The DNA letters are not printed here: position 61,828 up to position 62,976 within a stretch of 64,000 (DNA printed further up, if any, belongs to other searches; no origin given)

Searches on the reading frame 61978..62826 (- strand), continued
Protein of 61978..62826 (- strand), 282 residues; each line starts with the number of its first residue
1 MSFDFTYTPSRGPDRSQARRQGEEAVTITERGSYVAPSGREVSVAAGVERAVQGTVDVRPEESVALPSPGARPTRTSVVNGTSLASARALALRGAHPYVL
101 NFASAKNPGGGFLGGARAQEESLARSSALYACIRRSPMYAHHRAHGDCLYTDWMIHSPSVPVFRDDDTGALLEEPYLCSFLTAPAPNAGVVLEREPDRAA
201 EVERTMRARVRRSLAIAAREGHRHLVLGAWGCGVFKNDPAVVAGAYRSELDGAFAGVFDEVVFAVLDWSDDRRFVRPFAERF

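Call 20: find_encoding_contigs(protein=P0074, flank=10000, max_places=2)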
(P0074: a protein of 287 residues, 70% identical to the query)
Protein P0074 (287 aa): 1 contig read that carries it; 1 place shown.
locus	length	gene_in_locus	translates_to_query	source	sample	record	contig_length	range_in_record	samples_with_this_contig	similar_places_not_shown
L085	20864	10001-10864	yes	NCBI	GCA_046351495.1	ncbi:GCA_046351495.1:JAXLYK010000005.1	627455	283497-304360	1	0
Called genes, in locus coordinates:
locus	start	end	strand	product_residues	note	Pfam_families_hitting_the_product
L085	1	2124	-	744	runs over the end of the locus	PF02310:B12-binding, PF13847:Methyltransf_31 (faint), PF04055:Radical_SAM, PF01135:PCMT, PF13649:Methyltransf_25 (faint)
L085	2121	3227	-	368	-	PF04055:Radical_SAM, PF13353:Fer4_12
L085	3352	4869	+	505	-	PF07690:MFS_1, PF00854:PTR2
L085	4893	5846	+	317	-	PF00326:Peptidase_S9 (faint)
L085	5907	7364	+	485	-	PF00083:Sugar_tr, PF06609:TRI12 (weak), PF07690:MFS_1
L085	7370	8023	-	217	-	PF02663:FmdE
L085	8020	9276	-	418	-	-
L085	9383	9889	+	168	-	PF06172:Cupin_5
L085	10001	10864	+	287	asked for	PF10021:PARG_cat_microb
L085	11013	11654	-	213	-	-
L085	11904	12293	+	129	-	-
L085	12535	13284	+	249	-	PF13645:YkuD_2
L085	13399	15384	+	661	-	-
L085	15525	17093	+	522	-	-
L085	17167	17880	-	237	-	-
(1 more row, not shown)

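Call 21: find_encoding_contigs(protein=P0109, flank=10000, max_places=2)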
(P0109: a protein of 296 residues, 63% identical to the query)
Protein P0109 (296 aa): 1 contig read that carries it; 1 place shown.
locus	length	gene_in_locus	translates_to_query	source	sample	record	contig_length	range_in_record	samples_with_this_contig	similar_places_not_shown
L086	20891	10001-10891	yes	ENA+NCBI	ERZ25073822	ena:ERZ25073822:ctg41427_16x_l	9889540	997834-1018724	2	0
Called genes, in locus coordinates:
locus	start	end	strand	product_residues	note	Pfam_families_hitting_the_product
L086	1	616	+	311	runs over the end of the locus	PF00586:AIRS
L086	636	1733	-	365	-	PF00365:PFK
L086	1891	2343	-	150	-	-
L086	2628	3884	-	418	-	-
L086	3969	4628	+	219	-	-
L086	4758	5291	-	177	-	PF16697:Yop-YscD_cpl, PF00498:FHA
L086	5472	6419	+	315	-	-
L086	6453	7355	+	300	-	-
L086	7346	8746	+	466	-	PF18458:XPB_DRD, PF04851:ResIII, PF00270:DEAD, PF16203:ERCC3_RAD25_C, PF00271:Helicase_C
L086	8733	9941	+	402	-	PF05626:DUF790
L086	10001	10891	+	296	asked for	PF10021:PARG_cat_microb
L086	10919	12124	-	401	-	PF03781:FGE-sulfatase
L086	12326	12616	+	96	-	-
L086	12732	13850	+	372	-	-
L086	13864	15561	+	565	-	PF00069:Pkinase, PF07714:PK_Tyr_Ser-Thr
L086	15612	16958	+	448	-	PF16697:Yop-YscD_cpl, PF00498:FHA, PF00158:Sigma54_activat, PF01078:Mg_chelatase (faint), PF14532:Sigma54_activ_2, PF07728:AAA_5 (weak), PF25601:AAA_lid_14, PF02954:HTH_8 (weak)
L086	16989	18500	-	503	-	PF00069:Pkinase, PF07714:PK_Tyr_Ser-Thr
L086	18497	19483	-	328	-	-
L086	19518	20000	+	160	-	-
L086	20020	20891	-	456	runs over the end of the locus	PF16697:Yop-YscD_cpl, PF00498:FHA, PF00158:Sigma54_activat, PF14532:Sigma54_activ_2, PF07728:AAA_5 (weak), PF25601:AAA_lid_14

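Call 22: find_encoding_contigs(protein=P0054, flank=10000, max_places=2)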
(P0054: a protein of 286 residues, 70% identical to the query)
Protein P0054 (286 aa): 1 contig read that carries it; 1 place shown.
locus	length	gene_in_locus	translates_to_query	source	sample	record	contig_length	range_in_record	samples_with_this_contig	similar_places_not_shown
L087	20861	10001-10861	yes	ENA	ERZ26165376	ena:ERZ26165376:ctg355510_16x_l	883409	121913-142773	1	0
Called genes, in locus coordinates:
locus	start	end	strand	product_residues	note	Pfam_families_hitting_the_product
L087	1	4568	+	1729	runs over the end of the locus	PF07719:TPR_2 (faint), PF13181:TPR_8 (faint), PF00515:TPR_1 (faint), PF13431:TPR_17 (faint), PF25064:ARM_TT21_5th (faint), PF13432:TPR_16 (weak), PF14559:TPR_19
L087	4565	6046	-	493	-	PF05705:DUF829, PF09992:NAGPA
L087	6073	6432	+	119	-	PF00462:Glutaredoxin (faint), PF03960:ArsC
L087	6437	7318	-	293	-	-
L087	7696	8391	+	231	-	-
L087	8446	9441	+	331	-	PF00413:Peptidase_M10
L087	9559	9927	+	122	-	-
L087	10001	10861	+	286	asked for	PF10021:PARG_cat_microb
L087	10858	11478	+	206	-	-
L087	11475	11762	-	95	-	PF10041:DUF2277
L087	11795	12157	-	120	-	-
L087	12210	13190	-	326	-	-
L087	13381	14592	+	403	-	-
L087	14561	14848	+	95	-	-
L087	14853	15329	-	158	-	PF00583:Acetyltransf_1, PF13673:Acetyltransf_10, PF13508:Acetyltransf_7, PF08445:FR47 (weak)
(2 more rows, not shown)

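Call 24: search_solved_structures(query=window:61978-62826:-, max_evalue=0.001, show_alignments=2)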
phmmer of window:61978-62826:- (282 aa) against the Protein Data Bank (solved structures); distinct sequences matched with E-value up to 0.001: 8.
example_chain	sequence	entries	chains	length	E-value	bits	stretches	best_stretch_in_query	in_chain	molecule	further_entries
3sig_A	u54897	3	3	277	2.5e-65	224.2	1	19-282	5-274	poly(ADP-ribose) glycohydrolase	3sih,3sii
3sij_A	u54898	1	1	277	2.1e-64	221.2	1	19-282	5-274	poly(ADP-ribose) glycohydrolase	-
5zdd_A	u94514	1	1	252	1.4e-56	195.5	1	69-268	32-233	Poly ADP-ribose glycohydrolase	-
5zde_C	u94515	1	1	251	1.4e-56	195.5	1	69-268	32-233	Poly ADP-ribose glycohydrolase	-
5zdf_A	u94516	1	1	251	1.4e-56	195.5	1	69-268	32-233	Poly ADP-ribose glycohydrolase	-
5zdb_A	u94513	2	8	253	1.4e-56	195.5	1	69-268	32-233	Poly ADP-ribose glycohydrolase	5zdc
5zda_A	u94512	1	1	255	1.5e-56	195.5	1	69-268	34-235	poly ADP-ribose glycohydrolase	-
5zdg_C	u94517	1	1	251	1.5e-56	195.4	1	69-268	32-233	Poly APD-ribose glycohydrolase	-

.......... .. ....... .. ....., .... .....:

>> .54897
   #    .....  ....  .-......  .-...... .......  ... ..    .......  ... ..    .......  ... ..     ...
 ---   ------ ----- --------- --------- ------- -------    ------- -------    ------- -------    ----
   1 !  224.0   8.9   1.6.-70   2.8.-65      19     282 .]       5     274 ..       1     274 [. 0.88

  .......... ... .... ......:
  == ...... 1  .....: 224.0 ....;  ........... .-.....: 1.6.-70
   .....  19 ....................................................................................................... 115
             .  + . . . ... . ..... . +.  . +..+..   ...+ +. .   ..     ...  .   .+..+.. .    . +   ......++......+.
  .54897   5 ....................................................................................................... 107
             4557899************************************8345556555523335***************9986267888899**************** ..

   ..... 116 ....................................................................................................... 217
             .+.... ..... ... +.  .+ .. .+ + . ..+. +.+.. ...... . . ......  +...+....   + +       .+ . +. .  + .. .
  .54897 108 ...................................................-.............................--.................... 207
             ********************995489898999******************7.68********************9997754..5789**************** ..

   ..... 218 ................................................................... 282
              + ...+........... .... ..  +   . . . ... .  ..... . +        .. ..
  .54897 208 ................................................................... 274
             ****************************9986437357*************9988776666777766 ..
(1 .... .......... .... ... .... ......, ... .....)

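Call 34: search_protein_families(library=pfam, proteins=[L049:11958-12512:+, L042:7242-7931:+, L066:6695-7744:+, L042:13705-14271:+, L021:5056-7641:-, L066:7864-9240:+, L062:8404-9906:+, L032:11625-12080:-, L070:11323-12789:-, L071:4482-5888:-], max_evalue=0.001)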
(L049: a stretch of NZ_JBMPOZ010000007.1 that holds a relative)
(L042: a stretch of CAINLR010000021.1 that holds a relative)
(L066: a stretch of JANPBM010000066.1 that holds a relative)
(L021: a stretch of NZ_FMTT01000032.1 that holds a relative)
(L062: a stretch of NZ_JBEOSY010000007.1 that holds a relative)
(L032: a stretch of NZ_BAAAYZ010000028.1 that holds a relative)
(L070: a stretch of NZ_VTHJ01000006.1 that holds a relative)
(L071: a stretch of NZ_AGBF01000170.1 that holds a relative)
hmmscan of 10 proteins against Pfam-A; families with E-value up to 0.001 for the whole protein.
L049:11958-12512:+ (184 aa): 1 family
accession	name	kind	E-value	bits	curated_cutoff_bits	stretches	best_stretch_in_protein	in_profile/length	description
PF08719.17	NADAR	-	1.7e-53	181.7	35.1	1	22-178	2-162/163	NADAR domain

L042:7242-7931:+ (229 aa): 3 families
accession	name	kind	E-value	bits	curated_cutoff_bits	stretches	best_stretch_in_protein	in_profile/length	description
PF21906.2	NrtR_WHD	-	8.2e-28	96.8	27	1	152-212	1-61/61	NrtR DNA-binding winged helix domain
PF00293.34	NUDIX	-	7.5e-24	84.7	21.1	1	12-136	4-132/134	NUDIX domain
PF19368.5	AraR_C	-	6.5e-16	58.8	23.8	1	148-225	1-79/82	AraR C-terminal winged HTH domain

L066:6695-7744:+ (349 aa): 2 families
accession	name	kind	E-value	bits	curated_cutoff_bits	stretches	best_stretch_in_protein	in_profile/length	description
PF00293.34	NUDIX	-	1.5e-15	57.8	21.1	1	214-345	8-133/134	NUDIX domain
PF01467.32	CTP_transf_like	-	7.6e-10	39.5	21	1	11-71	1-62/133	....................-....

L042:13705-14271:+ (188 aa): 1 family
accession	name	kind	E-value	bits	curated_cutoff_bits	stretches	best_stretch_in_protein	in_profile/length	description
PF01885.22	PTS_2-RNA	-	1.5e-49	168.9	26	1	11-176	3-176/177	RNA 2'-phosphotransferase, Tpt1 / KptA family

L021:5056-7641:- (861 aa): 3 families
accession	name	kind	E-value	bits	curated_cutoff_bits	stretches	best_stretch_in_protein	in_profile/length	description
PF16542.10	PNKP_ligase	-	3.6e-32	112.5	28.2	1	480-847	13-371/377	PNKP adenylyltransferase domain, ligase domain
PF00149.33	Metallophos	-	5.3e-10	40.5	21.5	1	210-404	2-157/191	Calcineurin-like phosphoesterase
PF13671.12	AAA_33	-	7.4e-06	26.8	27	1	11-132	2-107/143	AAA domain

L066:7864-9240:+ (458 aa): 4 families
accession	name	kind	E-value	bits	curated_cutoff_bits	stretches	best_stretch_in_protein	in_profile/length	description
PF08719.17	NADAR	-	1.2e-40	139.9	35.1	1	20-158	2-163/163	NADAR domain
PF00561.26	Abhydrolase_1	-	2.4e-23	83.5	25.8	1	205-443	2-244/245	alpha/beta hydrolase fold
PF12697.13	Abhydrolase_6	-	4.2e-15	57.4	26.3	1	206-449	1-216/217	Alpha/beta hydrolase family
PF12146.15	Hydrolase_4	-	1.5e-08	34.7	27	1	201-439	2-234/239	Serine aminopeptidase, S33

L062:8404-9906:+ (500 aa): 0 families

L032:11625-12080:- (151 aa): 1 family
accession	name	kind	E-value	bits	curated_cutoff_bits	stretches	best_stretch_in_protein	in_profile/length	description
PF02452.23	PemK_toxin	-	9.7e-13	48.7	23.1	1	46-146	2-107/109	PemK-like, MazF-like toxin of type II toxin-antitoxin system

L070:11323-12789:- (488 aa): 2 families
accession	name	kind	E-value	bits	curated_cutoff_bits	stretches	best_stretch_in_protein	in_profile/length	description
PF01145.31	Band_7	-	1.2e-23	84.5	23.6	1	48-233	2-175/176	SPFH domain / Band 7 family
PF15975.10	Flot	-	1.7e-09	38.3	27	1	359-463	1-107/124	Flotillin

L071:4482-5888:- (468 aa): 1 family
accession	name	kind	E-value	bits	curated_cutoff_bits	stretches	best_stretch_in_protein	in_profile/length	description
PF04107.18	GCS2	-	7.5e-73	245.8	21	1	72-376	1-290/291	Glutamate-cysteine ligase family 2(GCS2)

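Call 46: find_encoding_contigs(protein=P0044, flank=10000, max_places=2)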
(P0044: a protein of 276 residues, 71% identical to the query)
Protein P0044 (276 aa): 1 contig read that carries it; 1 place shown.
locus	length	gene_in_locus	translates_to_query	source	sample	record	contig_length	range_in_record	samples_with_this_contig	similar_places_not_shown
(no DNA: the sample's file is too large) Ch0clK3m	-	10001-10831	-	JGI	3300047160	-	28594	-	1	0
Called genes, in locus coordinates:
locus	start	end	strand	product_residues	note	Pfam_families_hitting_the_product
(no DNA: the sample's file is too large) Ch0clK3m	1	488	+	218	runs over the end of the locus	-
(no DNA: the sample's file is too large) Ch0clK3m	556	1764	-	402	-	PF00158:Sigma54_activat, PF14532:Sigma54_activ_2, PF07728:AAA_5, PF25601:AAA_lid_14, PF02954:HTH_8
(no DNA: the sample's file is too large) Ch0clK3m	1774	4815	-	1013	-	PF02922:CBM_48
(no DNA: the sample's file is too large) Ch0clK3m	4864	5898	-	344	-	PF00248:Aldo_ket_red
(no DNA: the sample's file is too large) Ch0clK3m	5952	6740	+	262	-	PF13622:4HBT_3, PF20789:4HBT_3C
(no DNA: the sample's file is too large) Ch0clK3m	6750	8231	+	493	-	-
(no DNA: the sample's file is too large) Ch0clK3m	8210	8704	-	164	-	PF01814:Hemerythrin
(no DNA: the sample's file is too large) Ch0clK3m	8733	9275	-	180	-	PF14094:DUF4272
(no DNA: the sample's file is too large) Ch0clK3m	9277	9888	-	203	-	PF02798:GST_N, PF13417:GST_N_3 (weak), PF14497:GST_C_3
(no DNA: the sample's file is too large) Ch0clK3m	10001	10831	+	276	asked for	PF10021:PARG_cat_microb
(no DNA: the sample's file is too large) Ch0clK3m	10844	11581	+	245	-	PF01738:DLH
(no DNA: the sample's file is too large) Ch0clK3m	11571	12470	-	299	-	PF21686:LigD_Prim-Pol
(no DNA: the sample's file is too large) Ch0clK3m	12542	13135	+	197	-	PF00484:Pro_CA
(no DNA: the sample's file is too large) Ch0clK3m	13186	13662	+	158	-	PF27746:Small_heat_shock_put (weak), PF00011:HSP20, PF17886:ArsA_HSP20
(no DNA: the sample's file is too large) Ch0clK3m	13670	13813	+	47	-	-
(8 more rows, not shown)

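Call 47: find_related_loci(query=window:61978-62826:-, collection=metagenome_contigs, flank=10000)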
Query window:61978-62826:- (282 aa) in metagenome_contigs; peptide patterns used: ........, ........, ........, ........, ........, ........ (x = any residue, [..] = any of these).
600 stretches matched a pattern (row limit reached: there are more); 550 encode a relative of the query (tblastn E <= 1e-3); the best 80 are kept; 80 distinct loci.
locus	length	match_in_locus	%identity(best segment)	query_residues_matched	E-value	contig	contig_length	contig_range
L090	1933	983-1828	70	3-282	3e-133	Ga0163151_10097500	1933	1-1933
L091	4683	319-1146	67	3-282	4e-121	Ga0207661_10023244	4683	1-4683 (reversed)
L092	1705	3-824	69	11-282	1e-117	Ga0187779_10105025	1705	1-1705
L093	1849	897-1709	65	14-282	2e-105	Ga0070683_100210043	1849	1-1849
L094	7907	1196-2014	57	8-282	4e-86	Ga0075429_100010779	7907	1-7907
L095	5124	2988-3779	54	15-282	4e-82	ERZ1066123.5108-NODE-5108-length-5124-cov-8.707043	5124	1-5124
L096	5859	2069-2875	52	14-282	4e-82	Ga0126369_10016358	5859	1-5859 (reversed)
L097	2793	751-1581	51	9-282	3e-83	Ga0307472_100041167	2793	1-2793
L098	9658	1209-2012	54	14-282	2e-81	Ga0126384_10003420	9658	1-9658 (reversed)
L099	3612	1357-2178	51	9-282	8e-79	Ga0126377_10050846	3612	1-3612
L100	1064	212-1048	54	13-282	7e-85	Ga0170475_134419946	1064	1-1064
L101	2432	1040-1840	51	14-280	4e-80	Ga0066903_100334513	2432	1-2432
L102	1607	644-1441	52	14-282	1e-81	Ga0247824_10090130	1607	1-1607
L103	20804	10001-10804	50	14-282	1e-76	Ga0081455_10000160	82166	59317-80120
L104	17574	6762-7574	50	12-282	3e-79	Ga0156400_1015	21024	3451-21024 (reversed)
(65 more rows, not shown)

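Call 59: search_protein_families(library=padloc, proteins=[window:61978-62826:-], max_evalue=0.001)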
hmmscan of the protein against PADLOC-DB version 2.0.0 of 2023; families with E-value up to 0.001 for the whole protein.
window:61978-62826:- (282 aa): 0 families

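Call 68: search_protein_families(library=pfam, proteins=[L021:7645-8916:-, L021:3999-4889:-, L021:3234-3818:-, L021:10915-12528:-, L021:12503-13381:-], max_evalue=0.001)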
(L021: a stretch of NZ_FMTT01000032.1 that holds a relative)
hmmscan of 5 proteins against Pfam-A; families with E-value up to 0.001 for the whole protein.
L021:7645-8916:- (423 aa): 8 families
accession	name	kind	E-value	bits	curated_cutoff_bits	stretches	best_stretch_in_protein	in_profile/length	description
PF22032.1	Hen1_N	-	9.9e-108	359.3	27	1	5-226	1-222/222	Hen1 N-terminal domain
PF13649.12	Methyltransf_25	-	2.4e-12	47.8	27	1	254-344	1-91/97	Methyltransferase domain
PF13847.12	Methyltransf_31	-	4.7e-11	43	27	1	251-357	4-113/145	Methyltransferase domain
PF08241.18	Methyltransf_11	-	2.8e-09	37.9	21.2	1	255-340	1-82/95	Methyltransferase domain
PF08242.18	Methyltransf_12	-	1.3e-07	32.7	30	1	255-342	1-88/98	Methyltransferase domain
PF05175.20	MTS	-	1.5e-06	28.4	23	1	250-345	31-125/170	Methyltransferase small domain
PF13489.12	Methyltransf_23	-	1.5e-06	28.4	27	1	239-377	11-133/164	Methyltransferase domain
PF06325.19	PrmA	-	0.00036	20.6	22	1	251-333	162-245/296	Ribosomal protein L11 methyltransferase (PrmA)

L021:3999-4889:- (296 aa): 1 family
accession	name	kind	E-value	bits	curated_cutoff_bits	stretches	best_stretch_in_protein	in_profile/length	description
PF12784.13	PDDEXK_2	-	6.3e-67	226.1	27.4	1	7-235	1-229/229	PD-(D/E)XK nuclease family transposase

L021:3234-3818:- (194 aa): 1 family
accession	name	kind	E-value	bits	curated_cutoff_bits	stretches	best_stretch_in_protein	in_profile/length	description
PF12784.13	PDDEXK_2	-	4.4e-53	180.8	27.4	1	7-187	1-182/229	PD-(D/E)XK nuclease family transposase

L021:10915-12528:- (537 aa): 2 families
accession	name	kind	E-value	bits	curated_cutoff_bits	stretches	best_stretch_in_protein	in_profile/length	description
PF11187.14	Mbeg1-like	-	8.4e-21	74.9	21.1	1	103-261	18-169/224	Mbeg1-like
PF01764.32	Lipase_3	-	2.2e-07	31.3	22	1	173-247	62-136/140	Lipase (class 3)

L021:12503-13381:- (292 aa): 0 families
